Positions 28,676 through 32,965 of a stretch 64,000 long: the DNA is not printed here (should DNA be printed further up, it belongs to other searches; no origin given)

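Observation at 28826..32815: AT-rich gene for a 1329-aa STAND/NB-ARC-type NTPase with nuclease-like N-terminus and long helical C-terminus - candidate undescribed antiphage defence protein (Avs-like architecture)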

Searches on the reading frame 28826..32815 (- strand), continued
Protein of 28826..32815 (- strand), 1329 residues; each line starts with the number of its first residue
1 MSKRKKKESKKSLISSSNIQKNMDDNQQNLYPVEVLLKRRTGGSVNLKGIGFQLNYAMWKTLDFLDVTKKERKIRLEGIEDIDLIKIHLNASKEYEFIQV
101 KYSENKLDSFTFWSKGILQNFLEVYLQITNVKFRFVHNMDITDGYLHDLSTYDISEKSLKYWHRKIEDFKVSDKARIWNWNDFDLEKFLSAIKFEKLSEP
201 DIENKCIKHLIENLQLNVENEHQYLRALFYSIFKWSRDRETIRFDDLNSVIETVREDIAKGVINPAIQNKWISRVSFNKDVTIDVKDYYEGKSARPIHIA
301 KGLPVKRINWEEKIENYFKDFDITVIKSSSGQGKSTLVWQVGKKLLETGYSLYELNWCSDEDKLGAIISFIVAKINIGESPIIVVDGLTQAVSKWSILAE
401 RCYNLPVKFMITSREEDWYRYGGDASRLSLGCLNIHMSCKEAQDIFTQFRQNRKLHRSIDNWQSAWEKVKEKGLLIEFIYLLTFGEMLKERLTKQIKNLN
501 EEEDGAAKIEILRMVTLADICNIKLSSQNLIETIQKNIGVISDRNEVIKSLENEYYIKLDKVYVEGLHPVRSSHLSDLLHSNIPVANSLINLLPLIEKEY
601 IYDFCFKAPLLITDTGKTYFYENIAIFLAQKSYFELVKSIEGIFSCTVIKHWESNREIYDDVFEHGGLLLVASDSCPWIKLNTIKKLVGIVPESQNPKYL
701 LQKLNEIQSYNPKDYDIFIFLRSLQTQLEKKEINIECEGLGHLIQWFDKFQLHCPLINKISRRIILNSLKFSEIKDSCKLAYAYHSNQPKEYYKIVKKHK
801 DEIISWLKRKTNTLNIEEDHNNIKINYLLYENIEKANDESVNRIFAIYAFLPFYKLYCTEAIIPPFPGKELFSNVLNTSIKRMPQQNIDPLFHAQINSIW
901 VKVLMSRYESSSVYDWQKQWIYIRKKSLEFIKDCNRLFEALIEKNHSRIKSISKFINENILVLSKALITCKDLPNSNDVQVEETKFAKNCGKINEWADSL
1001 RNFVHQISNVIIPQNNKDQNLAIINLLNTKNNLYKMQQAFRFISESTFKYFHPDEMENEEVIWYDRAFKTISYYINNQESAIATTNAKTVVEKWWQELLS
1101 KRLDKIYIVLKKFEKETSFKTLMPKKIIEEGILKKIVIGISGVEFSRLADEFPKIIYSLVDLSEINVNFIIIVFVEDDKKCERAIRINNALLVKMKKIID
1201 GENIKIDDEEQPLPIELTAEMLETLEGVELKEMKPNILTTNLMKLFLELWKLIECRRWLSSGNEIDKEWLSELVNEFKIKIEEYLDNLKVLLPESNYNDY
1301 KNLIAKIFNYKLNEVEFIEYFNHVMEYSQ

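Call 20: search_solved_structures(query=A1, max_evalue=10, show_alignments=3)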
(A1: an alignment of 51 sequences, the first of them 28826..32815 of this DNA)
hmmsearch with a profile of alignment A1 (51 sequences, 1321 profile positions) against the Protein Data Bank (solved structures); distinct sequences matched with E-value up to 10: 3.
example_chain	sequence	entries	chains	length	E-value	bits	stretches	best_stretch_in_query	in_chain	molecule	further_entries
6c2u_A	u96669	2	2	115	0.16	12.9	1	306-338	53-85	phosphate-loop protein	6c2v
8a8h_A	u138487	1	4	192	0.72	10.8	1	300-339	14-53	APS kinase from Methanothermococcus thermolithotrophicus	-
3llm_A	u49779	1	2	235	0.86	10.5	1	290-325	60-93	ATP-dependent RNA helicase A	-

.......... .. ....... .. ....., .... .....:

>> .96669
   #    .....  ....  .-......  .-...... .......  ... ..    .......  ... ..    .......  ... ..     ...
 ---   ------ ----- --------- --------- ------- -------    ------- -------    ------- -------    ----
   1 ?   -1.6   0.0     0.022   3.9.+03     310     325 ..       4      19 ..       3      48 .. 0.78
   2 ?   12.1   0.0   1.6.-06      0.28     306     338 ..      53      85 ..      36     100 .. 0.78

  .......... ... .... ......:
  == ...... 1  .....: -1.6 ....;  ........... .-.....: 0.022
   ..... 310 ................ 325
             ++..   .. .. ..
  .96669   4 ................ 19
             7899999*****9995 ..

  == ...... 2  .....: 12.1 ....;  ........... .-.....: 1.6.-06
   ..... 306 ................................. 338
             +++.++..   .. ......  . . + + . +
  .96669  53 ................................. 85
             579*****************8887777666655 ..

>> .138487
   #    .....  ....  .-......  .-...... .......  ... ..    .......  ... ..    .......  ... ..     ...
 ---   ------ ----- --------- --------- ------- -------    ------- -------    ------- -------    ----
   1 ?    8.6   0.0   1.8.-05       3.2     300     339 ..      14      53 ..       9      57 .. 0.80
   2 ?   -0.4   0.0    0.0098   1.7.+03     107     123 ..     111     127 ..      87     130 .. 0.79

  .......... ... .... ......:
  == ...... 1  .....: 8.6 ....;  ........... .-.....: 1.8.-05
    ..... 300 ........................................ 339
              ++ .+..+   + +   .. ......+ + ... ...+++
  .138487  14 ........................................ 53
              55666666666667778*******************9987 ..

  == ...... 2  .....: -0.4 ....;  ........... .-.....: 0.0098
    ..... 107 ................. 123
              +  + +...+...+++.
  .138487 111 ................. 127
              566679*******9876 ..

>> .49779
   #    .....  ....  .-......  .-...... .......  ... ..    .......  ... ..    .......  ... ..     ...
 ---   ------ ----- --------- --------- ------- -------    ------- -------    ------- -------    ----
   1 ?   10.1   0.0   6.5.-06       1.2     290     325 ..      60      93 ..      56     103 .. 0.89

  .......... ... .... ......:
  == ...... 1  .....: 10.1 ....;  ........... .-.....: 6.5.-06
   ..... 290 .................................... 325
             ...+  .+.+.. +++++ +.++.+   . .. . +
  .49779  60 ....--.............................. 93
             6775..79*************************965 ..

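Call 32: find_encoding_contigs(protein=P0002, flank=6000, max_places=2)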
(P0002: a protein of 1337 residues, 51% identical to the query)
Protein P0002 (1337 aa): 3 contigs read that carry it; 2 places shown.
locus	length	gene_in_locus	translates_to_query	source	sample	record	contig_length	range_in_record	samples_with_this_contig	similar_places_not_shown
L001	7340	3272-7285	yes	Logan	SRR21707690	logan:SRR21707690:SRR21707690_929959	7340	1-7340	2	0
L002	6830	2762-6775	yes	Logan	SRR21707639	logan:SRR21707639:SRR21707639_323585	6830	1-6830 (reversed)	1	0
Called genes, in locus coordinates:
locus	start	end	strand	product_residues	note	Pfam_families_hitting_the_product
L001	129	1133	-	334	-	PF05552:MS_channel_1st_1 (weak), PF00924:MS_channel_2nd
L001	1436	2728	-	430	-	PF01551:Peptidase_M23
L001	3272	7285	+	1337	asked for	PF25199:nSTAND_NTPase5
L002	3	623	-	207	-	?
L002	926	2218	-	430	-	PF01551:Peptidase_M23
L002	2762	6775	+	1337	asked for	PF25199:nSTAND_NTPase5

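Call 33: find_encoding_contigs(protein=P0007, flank=6000, max_places=2)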
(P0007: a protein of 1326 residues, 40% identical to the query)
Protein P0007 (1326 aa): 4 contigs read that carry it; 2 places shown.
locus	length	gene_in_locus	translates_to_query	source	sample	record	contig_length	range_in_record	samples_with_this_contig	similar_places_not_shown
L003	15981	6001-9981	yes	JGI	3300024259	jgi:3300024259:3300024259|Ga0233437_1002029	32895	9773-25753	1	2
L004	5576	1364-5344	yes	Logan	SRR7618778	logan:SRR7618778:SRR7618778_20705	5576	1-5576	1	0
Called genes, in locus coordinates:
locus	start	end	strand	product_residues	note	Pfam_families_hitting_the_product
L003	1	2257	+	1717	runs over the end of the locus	PF20009:GEVED, PF00801:PKD (weak), PF18911:PKD_4, PF18962:Por_Secre_tail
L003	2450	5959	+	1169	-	PF02384:N6_Mtase (weak), PF20473:MmeI_Mtase, PF07669:Eco57I, PF01797:Y1_Tnp, PF07669:Eco57I, PF02384:N6_Mtase, PF12950:TaqI_C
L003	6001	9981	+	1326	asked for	PF25199:nSTAND_NTPase5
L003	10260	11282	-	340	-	-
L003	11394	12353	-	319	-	-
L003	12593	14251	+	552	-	PF11551:Omp28, PF18962:Por_Secre_tail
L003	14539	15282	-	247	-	PF00072:Response_reg, PF00486:Trans_reg_C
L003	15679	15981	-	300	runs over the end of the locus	PF10026:DUF2268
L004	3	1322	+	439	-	?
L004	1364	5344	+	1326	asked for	PF25199:nSTAND_NTPase5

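Call 34: find_encoding_contigs(protein=P0017, flank=8000, max_places=1)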
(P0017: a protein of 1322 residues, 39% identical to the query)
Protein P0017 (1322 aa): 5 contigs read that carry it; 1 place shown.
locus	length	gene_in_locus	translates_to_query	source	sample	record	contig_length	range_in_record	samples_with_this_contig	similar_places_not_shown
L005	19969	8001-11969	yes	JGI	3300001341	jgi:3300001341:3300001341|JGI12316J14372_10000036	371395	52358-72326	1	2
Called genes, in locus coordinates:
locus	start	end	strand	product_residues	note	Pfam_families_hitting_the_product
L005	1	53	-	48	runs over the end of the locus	-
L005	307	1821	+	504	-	PF13505:OMP_b-brl (weak), PF18884:TSP3_bac (weak), PF00691:OmpA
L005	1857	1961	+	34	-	-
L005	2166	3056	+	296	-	PF11276:DUF3078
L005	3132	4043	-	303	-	PF00781:DAGK_cat, PF19279:YegS_C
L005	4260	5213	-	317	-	PF01745:IPT (weak), PF01715:IPPT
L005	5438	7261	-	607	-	PF02518:HATPase_c, PF13589:HATPase_c_3, PF01119:DNA_mis_repair, PF08676:MutL_C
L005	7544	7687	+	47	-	-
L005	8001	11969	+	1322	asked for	PF25199:nSTAND_NTPase5 (weak), PF20720:nSTAND3 (weak)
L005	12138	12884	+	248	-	PF12412:DUF3667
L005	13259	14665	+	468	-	PF00282:Pyridoxal_deC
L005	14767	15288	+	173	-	PF12867:DinB_2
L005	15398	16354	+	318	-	PF25174:Beta-prop_THOC3, PF23381:Beta-prop_IFT122_1st, PF23389:Beta-prop_WDR19_1st, PF23414:Beta-prop_EML_2, PF24797:Beta-prop_WDR35_TULP_N, PF25174:Beta-prop_THOC3, PF23414:Beta-prop_EML_2, PF24807:WD40_CDC20-Fz, +18 more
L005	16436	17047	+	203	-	PF08241:Methyltransf_11, PF13649:Methyltransf_25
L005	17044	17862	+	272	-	PF13646:HEAT_2 (faint), PF08713:DNA_alkylation (faint)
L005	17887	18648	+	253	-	PF01209:Ubie_methyltran, PF05175:MTS, PF05401:NodS, PF13489:Methyltransf_23, PF13847:Methyltransf_31, PF08241:Methyltransf_11, PF08242:Methyltransf_12, PF13649:Methyltransf_25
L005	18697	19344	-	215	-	PF07661:MORN_2 (faint)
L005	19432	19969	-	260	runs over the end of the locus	PF14240:YHYH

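Call 35: find_encoding_contigs(protein=P0031, flank=8000, max_places=1)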
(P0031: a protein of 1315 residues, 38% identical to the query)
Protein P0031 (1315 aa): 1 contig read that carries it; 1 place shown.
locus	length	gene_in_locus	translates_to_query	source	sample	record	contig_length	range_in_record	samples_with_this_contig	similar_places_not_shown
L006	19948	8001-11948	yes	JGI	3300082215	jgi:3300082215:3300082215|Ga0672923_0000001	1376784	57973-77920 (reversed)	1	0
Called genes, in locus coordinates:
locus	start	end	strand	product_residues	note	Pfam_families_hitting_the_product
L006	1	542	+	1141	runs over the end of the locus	PF19404:DUF5977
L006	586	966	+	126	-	-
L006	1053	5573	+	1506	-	PF05593:RHS_repeat (faint), PF20041:DUF6443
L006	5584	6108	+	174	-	-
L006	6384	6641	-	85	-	-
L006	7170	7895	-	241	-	PF07075:NamZ_N, PF20732:NamZ_C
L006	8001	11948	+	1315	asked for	PF14130:Cap4_nuclease (weak), PF25199:nSTAND_NTPase5 (weak)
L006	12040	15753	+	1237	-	-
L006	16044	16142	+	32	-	-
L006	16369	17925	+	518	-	PF08281:Sigma70_r4_2 (faint), PF00665:rve (weak), PF22483:Mu-transpos_C_2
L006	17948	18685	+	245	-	PF01695:IstB_IS21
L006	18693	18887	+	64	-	-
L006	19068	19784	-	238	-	PF13707:RloB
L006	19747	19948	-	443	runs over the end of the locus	PF13304:AAA_21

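Call 36: find_encoding_contigs(protein=P0047, flank=8000, max_places=1)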
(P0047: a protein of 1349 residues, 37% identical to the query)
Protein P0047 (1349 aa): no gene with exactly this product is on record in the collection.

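Call 38: find_related_loci(query=A1, collection=genome_contigs, flank=10000)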
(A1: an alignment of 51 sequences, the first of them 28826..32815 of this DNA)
Query A1 (1329 aa) in genome_contigs; peptide patterns used: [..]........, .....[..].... (x = any residue, [..] = any of these).
222 stretches matched a pattern; 176 encode a relative of the query (tblastn E <= 1e-3); the best 80 are kept; 80 distinct loci.
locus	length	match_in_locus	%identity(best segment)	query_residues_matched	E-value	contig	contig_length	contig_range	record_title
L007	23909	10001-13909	39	9-1309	0e+0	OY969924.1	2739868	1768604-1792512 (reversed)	MAG: Euryarchaeota archaeon isolate MFD04492.bin.2.48 genome assembly, chromosome: 1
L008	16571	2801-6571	39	39-1304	0e+0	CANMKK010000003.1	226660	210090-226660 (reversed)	uncultured Aquimarina sp. isolate 513.fasta genome assembly, contig: NODE_3, whole genome shotgun sequence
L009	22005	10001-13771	39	33-1297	0e+0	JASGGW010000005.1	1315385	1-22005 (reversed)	MAG: Ferruginibacter sp. isolate 5N108 JMF-2111-06-0005.ont.bin.108_4, whole genome shotgun sequence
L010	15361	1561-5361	39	33-1304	0e+0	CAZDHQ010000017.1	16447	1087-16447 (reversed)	MAG TPA_asm: uncultured Ferruginibacter sp. isolate binchicken_co322_65 genome assembly, contig: NODE_4779_length_16447_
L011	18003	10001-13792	39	33-1304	0e+0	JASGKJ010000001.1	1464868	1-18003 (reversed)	MAG: Ferruginibacter sp. isolate 5N573 JMF-2111-06-0005.ont.bin.573_0, whole genome shotgun sequence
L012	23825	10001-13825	37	7-1301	0e+0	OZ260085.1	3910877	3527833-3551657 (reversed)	MAG: Crocinitomicaceae bacterium isolate NI882-mx-bin09 genome assembly, chromosome: 1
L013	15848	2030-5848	37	35-1309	0e+0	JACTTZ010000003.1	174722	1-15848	MAG: Methanomicrobia archaeon isolate SPRUCE.2016.33.metabat2.67 SPRUCE.2016.33_scaffold_19, whole genome shotgun sequen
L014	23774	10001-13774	37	33-1305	0e+0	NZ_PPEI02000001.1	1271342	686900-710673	Chryseobacterium oncorhynchi strain 701B-08 scaffold_1, whole genome shotgun sequence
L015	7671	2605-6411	38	19-1329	0e+0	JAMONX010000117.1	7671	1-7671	MAG: Campylobacterales bacterium isolate 4281-140_metabat2_scaf2bin.081 4281-140_scaffold_4868_c1, whole genome shotgun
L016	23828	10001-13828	38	12-1287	0e+0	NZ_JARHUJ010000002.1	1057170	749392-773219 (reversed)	Paraflavitalea sp. CAU 1676 contig2, whole genome shotgun sequence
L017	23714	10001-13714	36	31-1281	0e+0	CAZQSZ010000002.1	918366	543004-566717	MAG TPA_asm: uncultured Chitinophaga sp. isolate binchicken_co277_100 genome assembly, contig: NODE_5_length_918366_cov_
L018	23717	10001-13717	36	33-1281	0e+0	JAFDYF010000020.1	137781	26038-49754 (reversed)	MAG: Bacteroidetes bacterium isolate SZAS-44 LIN-386__20__length-137781, whole genome shotgun sequence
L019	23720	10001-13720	36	31-1283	0e+0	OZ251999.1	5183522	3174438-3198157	MAG: Ferruginibacter sp. isolate 6b93fee7-c919-495a-ad20-624eb88cafa5 genome assembly, chromosome: 1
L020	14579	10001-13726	35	39-1293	0e+0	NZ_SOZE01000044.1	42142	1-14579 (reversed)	Mucilaginibacter psychrotolerans strain NH7-4 NODE_44_length_42142_cov_84.060470, whole genome shotgun sequence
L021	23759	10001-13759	34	31-1290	0e+0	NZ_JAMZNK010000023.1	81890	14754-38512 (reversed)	Flavobacterium azizsancarii strain AC NODE_23_length_81890_cov_29.707920_pilon, whole genome shotgun sequence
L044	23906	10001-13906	38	2-1315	0e+0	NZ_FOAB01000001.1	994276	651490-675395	Aquimarina amphilecti strain DSM 25232, whole genome shotgun sequence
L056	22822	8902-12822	32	31-1325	2e-180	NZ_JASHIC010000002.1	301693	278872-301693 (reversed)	Flectobacillus longus strain LYT7W LYT7W_ctg002, whole genome shotgun sequence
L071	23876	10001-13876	29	33-1325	6e-156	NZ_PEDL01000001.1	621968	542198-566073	Sporanaerobium hydrogeniformans strain XHS1971 NODE_1_length_621968_cov_106.295, whole genome shotgun sequence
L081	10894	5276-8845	30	33-1225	2e-153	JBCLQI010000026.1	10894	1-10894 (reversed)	Lachnospiraceae bacterium 48-33 voucher GPTB0118 scaffold26, whole genome shotgun sequence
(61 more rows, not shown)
